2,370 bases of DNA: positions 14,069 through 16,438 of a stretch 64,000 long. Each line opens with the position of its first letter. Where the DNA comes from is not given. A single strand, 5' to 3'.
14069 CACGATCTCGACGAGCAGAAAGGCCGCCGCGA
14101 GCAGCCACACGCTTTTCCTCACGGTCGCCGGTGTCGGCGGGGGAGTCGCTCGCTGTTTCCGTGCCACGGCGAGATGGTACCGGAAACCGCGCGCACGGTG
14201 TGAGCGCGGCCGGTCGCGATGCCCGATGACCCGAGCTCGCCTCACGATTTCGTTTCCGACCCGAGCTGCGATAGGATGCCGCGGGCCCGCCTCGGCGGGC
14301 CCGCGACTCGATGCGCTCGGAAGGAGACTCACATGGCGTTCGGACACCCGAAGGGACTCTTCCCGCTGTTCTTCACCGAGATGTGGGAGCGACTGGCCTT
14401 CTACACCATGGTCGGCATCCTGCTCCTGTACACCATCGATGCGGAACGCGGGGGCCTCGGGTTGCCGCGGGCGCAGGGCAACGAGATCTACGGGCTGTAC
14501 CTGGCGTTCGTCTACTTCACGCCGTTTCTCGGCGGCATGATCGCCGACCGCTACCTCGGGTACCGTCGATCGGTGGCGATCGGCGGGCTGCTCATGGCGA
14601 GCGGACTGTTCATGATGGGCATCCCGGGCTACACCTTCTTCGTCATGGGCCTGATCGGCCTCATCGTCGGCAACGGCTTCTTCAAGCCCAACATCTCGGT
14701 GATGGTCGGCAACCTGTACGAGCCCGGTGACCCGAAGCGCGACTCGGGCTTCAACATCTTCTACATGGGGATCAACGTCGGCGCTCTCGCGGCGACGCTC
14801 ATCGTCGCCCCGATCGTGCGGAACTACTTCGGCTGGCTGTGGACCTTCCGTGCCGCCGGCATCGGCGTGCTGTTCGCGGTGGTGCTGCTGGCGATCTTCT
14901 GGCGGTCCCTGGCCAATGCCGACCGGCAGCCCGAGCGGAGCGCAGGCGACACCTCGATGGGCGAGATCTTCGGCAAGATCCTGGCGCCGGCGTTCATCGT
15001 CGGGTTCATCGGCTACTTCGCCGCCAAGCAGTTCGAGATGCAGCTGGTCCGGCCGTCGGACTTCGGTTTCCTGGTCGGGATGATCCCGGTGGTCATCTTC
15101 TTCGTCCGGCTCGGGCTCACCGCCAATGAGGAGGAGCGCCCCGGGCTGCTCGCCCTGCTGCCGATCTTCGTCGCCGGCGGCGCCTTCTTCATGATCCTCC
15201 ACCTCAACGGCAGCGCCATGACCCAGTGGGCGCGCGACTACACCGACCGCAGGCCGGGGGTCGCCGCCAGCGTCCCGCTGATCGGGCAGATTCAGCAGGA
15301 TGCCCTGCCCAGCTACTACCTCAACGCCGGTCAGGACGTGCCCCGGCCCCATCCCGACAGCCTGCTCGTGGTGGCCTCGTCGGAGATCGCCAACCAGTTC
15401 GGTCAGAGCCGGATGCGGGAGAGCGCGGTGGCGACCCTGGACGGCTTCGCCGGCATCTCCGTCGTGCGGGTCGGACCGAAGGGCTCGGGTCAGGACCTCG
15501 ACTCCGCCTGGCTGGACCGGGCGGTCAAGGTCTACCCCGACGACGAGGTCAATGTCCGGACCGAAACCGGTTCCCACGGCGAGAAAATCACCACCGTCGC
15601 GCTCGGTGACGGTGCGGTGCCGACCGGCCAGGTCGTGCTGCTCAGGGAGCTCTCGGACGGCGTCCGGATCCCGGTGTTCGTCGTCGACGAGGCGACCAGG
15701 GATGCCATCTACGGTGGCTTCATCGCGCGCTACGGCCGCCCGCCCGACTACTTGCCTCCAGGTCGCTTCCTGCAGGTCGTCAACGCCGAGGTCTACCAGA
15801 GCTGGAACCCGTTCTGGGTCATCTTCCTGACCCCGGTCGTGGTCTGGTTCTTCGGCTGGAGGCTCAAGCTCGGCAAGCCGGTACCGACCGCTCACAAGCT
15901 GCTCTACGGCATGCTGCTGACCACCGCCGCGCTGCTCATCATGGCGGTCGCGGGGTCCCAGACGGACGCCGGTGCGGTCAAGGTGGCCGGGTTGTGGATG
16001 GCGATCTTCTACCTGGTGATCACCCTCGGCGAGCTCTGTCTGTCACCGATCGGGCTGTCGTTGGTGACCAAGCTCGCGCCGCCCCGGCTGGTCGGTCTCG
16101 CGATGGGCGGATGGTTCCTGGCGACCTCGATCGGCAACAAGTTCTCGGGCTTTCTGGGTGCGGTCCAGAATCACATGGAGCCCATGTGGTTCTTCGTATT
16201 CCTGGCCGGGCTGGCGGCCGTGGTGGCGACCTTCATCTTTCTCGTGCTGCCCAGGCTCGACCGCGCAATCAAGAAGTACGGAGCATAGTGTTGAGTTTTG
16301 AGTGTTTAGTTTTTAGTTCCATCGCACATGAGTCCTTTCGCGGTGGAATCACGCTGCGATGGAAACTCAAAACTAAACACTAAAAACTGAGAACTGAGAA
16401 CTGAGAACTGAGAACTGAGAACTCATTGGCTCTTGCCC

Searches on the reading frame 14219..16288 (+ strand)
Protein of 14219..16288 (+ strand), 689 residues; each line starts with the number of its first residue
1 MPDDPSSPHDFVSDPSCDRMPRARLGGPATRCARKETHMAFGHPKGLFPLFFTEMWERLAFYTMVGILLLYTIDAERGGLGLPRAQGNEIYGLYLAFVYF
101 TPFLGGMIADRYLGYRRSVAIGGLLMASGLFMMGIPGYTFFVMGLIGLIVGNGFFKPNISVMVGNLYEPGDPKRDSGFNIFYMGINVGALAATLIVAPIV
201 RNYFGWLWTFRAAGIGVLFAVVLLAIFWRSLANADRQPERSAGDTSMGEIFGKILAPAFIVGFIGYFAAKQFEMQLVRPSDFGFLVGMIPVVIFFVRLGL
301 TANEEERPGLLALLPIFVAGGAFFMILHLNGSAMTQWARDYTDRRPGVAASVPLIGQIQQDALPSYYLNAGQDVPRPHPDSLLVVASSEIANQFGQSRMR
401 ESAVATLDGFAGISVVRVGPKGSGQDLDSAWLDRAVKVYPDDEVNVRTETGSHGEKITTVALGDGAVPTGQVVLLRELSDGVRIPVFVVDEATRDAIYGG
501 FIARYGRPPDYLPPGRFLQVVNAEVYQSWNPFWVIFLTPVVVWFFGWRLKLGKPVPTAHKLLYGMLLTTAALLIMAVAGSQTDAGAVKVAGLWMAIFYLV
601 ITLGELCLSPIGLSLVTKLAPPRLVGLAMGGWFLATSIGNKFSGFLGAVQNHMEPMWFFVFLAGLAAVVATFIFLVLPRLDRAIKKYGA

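Call 91: search_protein_families(library=pfam, proteins=[window:14219-16288:+], max_evalue=0.00001)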
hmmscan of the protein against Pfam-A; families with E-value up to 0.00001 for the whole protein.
window:14219-16288:+ (689 aa): 2 families
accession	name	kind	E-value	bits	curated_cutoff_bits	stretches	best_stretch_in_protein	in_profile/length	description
PF00854.27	PTR2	-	1.7e-43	149.4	27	2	118-340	3-231/392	POT family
PF07690.21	MFS_1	-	1.5e-22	80.5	33.4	1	75-337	22-264/347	Major Facilitator Superfamily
